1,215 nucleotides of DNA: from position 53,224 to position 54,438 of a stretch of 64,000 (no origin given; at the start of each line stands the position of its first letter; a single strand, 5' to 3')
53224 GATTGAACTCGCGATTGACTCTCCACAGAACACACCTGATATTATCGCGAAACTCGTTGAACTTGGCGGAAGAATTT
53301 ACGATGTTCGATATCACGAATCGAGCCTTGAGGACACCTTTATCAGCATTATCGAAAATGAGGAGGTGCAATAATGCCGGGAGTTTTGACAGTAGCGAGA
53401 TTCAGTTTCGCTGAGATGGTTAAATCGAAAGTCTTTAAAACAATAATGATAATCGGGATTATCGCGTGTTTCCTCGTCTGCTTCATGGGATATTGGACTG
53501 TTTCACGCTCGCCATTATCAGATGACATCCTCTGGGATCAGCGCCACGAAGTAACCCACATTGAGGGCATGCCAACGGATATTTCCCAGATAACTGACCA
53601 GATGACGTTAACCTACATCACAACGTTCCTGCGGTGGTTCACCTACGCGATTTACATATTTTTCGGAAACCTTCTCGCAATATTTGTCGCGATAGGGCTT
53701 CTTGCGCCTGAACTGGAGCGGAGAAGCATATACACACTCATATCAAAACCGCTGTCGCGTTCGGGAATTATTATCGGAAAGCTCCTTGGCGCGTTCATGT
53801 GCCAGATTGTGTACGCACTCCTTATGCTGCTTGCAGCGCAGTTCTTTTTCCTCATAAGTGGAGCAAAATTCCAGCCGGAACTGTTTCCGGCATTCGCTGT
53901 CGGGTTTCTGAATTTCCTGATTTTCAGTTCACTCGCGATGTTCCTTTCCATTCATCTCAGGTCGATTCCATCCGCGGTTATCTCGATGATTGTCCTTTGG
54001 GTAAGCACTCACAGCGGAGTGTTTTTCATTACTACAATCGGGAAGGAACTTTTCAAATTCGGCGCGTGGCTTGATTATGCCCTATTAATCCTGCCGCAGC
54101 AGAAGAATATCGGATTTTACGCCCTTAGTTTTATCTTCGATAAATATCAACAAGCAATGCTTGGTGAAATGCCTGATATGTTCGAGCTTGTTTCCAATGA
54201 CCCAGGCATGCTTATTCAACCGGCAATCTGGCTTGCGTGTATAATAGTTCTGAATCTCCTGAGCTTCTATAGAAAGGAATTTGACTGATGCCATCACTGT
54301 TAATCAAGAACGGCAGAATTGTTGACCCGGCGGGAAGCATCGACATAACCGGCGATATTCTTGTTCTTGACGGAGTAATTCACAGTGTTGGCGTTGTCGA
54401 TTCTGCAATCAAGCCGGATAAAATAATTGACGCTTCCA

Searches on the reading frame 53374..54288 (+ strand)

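Call 51: search_protein_families(library=pfam, proteins=[window:53374-54288:+], max_evalue=0.001)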
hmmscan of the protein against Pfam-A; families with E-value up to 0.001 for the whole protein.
window:53374-54288:+ (304 aa): 3 families
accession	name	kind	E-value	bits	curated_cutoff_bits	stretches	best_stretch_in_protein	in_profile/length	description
PF12679.13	ABC2_membrane_2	-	3.2e-13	50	27.2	1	6-213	2-196/283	ABC-2 family transporter protein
PF12698.13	ABC2_membrane_3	-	2.1e-05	24.2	31.6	1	74-293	148-340/347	ABC-2 family transporter protein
PF13346.12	ABC2_membrane_5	-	5.7e-05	23.2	25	1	81-229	22-176/205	ABC-2 family transporter protein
